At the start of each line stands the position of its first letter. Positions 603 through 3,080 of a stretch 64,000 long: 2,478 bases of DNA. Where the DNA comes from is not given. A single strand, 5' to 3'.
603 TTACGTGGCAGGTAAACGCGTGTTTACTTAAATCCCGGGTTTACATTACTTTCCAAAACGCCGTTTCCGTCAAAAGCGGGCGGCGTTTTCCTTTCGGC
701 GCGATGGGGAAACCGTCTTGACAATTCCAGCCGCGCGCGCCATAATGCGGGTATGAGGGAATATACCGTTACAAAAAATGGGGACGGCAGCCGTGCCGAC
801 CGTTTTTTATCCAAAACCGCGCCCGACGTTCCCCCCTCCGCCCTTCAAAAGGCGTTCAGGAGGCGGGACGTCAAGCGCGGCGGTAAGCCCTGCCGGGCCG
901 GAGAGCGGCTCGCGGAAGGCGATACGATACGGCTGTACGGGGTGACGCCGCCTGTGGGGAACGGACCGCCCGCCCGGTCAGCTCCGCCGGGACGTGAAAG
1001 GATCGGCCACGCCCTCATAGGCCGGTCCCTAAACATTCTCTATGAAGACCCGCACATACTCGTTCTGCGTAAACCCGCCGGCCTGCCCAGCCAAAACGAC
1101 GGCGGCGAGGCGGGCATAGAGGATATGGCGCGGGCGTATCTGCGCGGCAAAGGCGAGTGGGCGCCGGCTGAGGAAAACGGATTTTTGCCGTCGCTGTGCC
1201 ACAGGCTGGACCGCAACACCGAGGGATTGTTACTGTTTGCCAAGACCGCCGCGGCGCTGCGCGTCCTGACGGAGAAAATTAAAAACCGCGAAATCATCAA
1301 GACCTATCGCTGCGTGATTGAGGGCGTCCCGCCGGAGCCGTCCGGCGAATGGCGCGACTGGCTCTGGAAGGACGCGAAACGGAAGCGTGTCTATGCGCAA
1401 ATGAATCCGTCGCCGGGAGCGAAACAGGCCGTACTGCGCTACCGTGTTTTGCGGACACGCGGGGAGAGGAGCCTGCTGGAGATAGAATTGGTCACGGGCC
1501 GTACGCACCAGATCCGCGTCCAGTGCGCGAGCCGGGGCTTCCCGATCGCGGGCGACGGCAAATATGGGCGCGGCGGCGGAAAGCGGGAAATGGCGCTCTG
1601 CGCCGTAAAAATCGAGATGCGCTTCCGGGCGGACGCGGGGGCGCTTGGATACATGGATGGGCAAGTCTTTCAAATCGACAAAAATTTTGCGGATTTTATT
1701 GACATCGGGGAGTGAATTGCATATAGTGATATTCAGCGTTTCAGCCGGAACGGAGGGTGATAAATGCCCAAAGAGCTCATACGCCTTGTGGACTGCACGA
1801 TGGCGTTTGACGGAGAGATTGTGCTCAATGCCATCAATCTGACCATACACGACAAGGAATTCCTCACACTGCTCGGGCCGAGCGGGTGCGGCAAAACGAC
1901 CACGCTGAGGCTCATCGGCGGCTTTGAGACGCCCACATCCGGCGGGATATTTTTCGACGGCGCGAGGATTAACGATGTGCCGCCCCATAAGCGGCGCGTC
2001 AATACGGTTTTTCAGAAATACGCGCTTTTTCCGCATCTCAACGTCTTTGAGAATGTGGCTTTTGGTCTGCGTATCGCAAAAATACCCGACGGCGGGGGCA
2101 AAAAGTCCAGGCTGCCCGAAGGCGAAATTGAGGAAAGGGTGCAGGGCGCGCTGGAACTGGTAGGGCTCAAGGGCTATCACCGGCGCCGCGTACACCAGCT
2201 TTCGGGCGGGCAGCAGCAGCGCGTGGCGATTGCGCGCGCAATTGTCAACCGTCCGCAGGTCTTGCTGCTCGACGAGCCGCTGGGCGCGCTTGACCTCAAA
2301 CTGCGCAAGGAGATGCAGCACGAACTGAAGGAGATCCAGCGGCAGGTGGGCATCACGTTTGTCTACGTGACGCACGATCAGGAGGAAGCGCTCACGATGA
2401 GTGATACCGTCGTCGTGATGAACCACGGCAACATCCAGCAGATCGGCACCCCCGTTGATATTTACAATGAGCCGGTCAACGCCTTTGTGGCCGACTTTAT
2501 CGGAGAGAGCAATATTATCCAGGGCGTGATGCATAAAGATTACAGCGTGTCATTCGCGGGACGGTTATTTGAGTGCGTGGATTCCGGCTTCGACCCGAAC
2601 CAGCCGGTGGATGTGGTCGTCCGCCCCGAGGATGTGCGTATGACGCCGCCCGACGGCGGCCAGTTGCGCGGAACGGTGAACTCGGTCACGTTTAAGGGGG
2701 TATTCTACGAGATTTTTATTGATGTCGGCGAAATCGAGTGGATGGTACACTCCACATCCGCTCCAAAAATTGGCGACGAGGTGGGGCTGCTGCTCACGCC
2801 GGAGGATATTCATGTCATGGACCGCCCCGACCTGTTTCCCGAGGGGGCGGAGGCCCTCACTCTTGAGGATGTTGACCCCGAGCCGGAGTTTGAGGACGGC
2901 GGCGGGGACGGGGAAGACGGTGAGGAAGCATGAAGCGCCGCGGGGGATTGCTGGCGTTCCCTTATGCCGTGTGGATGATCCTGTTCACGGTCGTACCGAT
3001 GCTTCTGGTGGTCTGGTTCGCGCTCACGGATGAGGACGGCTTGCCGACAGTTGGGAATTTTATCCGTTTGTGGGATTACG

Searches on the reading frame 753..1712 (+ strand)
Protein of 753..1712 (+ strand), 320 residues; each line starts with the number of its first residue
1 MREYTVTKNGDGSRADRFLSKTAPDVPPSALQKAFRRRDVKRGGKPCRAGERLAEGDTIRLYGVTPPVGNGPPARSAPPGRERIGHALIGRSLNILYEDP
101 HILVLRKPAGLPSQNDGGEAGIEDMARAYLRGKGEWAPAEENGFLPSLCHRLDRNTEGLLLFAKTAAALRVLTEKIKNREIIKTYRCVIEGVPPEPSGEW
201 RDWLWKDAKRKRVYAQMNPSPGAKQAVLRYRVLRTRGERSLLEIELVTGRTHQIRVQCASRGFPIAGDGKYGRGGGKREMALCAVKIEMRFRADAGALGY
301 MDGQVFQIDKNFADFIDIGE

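Call 76: search_protein_families(library=pfam, proteins=[window:753-1712:+], max_evalue=0.00001)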
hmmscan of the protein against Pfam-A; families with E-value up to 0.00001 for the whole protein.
window:753-1712:+ (320 aa): 1 family
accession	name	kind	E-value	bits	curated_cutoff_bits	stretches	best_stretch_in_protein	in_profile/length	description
PF00849.27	PseudoU_synth_2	-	3.3e-34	118.7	26.8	1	101-260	1-152/152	RNA pseudouridylate synthase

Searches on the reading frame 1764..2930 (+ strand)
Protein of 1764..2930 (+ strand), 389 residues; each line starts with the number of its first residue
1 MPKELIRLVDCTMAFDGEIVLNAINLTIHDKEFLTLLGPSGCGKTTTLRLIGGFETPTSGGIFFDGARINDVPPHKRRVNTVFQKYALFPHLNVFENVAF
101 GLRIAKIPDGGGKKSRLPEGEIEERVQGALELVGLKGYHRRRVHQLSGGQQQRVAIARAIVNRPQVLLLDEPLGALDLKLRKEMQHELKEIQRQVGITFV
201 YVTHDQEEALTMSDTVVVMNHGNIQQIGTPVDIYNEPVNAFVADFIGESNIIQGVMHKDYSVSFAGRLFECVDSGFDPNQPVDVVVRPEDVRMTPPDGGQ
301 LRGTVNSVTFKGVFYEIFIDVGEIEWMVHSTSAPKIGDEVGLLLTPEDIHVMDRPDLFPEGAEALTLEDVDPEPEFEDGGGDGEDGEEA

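Call 76: search_protein_families(library=pfam, proteins=[window:1764-2930:+], max_evalue=0.00001)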
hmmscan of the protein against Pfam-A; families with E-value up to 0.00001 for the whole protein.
window:1764-2930:+ (389 aa): 2 families
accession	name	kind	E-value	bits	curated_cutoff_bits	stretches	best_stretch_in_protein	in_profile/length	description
PF00005.33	ABC_tran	-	3.2e-37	128.6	25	1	21-173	1-136/137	ABC transporter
PF08402.16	TOBE_2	-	3.7e-11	43.4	21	1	284-352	1-76/76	TOBE domain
